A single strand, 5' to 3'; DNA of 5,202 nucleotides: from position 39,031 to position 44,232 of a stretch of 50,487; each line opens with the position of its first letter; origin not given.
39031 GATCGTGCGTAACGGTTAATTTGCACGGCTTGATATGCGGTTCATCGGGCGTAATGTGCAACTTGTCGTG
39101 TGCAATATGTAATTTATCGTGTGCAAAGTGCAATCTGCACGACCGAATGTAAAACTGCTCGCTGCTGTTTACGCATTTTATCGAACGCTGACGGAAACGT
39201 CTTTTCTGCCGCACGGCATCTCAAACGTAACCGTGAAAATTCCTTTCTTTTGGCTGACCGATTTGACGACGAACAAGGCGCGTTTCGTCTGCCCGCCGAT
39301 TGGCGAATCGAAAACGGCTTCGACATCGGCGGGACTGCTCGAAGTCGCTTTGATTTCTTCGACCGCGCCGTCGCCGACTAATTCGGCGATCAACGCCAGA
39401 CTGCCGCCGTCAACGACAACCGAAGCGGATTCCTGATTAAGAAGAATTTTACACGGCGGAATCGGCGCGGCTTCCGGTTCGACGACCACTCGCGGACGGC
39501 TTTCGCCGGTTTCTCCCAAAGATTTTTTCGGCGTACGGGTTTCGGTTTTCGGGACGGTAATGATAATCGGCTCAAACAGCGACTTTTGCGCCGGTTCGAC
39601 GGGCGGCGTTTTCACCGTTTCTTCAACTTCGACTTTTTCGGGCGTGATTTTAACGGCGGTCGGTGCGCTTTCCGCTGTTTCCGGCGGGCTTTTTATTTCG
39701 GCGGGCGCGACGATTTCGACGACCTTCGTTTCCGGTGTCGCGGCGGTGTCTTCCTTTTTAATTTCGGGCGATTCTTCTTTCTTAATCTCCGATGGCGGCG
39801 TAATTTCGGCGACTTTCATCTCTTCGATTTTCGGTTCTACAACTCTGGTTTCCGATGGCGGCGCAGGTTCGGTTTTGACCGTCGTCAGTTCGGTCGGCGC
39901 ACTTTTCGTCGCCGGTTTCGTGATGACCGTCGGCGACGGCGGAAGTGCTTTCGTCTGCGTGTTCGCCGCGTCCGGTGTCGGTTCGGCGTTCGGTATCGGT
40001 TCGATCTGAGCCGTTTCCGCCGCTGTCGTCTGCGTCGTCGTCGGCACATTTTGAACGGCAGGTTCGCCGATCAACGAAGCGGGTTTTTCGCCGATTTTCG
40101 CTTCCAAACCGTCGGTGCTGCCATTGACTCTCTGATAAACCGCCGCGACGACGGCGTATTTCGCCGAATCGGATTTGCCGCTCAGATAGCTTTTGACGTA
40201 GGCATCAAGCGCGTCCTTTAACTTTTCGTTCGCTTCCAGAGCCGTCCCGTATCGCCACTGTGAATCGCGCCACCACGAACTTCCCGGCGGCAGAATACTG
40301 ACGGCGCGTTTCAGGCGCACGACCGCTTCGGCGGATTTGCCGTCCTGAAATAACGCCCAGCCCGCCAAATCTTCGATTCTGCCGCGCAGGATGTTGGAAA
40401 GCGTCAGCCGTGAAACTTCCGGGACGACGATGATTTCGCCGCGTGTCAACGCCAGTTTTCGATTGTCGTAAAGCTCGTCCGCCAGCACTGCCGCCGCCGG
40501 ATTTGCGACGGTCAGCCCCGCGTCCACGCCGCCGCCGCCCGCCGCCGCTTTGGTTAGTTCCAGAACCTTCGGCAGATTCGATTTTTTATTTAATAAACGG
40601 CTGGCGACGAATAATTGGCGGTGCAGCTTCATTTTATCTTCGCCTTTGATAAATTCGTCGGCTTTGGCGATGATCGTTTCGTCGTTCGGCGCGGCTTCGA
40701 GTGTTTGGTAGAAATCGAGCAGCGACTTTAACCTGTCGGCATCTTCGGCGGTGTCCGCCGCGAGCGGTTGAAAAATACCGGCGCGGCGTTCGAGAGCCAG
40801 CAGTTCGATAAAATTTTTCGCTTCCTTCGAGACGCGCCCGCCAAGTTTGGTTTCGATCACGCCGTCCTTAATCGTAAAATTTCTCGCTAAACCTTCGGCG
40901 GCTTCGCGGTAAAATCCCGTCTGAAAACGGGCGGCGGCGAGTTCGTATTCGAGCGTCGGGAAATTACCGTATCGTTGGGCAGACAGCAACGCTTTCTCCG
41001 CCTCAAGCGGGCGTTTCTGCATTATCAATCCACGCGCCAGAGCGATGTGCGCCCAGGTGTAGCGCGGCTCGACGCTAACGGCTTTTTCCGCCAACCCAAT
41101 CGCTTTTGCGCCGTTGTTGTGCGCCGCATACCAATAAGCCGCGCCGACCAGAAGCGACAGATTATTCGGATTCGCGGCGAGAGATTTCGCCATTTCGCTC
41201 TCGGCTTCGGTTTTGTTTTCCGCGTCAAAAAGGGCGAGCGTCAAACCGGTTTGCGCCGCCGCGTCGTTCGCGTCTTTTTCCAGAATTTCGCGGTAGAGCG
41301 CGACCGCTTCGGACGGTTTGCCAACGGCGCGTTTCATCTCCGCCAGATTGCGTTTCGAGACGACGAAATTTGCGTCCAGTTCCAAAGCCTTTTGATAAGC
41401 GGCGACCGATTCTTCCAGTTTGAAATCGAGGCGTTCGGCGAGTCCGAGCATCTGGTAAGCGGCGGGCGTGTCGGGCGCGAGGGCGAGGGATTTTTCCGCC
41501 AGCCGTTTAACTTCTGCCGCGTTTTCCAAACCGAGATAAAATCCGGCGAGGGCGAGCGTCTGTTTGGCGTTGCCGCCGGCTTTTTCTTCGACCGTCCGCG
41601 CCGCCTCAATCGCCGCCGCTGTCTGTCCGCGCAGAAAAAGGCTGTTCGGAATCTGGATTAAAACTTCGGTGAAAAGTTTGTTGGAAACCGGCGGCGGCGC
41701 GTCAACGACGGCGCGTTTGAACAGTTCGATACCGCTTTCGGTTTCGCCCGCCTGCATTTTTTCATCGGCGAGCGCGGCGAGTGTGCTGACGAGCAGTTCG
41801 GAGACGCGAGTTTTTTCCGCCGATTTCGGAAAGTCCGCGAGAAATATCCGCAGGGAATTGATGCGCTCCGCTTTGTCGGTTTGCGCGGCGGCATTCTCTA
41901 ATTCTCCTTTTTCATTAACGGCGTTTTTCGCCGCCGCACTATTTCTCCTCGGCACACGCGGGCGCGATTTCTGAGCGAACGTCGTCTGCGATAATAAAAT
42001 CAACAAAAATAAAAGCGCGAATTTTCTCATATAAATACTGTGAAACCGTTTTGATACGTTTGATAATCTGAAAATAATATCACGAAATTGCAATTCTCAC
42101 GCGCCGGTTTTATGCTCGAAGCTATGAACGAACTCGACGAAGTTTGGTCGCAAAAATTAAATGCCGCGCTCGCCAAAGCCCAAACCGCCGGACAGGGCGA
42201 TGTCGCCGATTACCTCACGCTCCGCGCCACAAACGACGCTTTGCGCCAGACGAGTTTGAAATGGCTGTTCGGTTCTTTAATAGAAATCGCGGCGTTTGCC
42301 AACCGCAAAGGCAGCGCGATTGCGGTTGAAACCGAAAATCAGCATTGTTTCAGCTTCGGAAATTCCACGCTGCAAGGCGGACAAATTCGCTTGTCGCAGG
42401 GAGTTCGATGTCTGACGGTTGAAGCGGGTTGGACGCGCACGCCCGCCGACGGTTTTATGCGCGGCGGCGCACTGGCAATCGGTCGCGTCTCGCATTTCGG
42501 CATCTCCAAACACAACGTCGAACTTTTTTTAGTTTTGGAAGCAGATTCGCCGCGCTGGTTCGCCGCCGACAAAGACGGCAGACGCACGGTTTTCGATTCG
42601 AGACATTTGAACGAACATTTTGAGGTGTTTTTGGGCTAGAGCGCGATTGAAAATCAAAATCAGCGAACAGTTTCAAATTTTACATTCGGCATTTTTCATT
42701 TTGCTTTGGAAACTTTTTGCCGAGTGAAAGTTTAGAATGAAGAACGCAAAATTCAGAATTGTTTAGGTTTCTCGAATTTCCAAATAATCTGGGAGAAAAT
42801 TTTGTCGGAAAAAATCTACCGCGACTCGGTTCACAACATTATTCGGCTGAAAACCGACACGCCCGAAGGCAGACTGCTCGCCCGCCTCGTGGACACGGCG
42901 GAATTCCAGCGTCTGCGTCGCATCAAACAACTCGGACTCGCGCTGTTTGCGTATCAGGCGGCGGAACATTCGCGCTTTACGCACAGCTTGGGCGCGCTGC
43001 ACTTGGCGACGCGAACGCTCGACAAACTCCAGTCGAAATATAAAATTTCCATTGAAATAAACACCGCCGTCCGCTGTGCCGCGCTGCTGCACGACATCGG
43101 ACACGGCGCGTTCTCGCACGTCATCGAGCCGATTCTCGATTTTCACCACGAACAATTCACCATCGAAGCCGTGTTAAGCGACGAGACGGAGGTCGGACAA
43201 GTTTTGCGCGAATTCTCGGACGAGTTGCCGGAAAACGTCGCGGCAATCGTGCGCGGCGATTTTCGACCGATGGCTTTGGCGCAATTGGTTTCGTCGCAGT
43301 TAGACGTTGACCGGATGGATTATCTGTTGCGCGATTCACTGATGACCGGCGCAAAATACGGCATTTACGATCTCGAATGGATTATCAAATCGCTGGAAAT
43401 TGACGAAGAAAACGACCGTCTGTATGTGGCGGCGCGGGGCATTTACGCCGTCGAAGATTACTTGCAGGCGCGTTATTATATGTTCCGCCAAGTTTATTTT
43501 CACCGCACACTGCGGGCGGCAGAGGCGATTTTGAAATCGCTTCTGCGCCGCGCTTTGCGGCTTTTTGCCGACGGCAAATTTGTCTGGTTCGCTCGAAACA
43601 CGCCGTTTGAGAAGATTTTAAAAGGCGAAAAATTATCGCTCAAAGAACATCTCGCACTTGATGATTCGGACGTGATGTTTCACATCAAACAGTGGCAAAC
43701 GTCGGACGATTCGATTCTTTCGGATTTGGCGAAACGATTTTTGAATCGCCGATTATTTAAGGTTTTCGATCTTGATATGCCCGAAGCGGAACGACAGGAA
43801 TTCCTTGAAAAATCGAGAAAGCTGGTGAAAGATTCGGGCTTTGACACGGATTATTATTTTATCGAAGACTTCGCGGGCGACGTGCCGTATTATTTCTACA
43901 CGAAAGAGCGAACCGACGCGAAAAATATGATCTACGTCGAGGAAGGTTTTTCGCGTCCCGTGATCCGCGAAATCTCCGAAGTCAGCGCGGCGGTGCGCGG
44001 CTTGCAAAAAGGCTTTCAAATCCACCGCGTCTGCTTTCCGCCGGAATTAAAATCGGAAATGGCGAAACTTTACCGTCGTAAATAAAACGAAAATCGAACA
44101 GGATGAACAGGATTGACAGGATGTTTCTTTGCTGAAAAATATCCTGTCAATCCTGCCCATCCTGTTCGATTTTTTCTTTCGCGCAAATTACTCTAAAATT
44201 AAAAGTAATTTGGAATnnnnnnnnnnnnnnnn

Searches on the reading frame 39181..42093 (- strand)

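Call 30: search_protein_families(library=pfam, proteins=[window:39181-42093:-], max_evalue=0.00001)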
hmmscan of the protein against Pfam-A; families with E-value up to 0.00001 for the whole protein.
window:39181-42093:- (971 aa): 5 families
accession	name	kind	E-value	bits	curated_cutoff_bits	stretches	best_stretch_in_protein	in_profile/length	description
PF14559.12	TPR_19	-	2.1e-11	44.4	25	0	257-311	4-58/68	Tetratricopeptide repeat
PF13428.12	TPR_14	-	2.8e-11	43.3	23.5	0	249-284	6-41/44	Tetratricopeptide repeat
PF07719.23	TPR_2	-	1.3e-07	31.6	27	0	211-242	2-33/34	Tetratricopeptide repeat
PF13414.12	TPR_11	-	1.9e-06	27.9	26.8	0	225-243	9-27/42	TPR repeat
PF00515.34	TPR_1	-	3.6e-06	27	27.8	0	211-243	2-34/34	Tetratricopeptide repeat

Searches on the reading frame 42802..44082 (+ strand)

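Call 30: search_protein_families(library=pfam, proteins=[window:42802-44082:+], max_evalue=0.00001)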
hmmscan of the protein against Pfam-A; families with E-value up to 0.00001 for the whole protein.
window:42802-44082:+ (427 aa): 2 families
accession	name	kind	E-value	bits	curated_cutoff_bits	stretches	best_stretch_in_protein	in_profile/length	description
PF01966.28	HD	-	1e-10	42.3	22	1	58-177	1-115/116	HD domain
PF19276.4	HD_assoc_2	-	2.8e-10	40.4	23.1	1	190-252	2-62/222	HD associated region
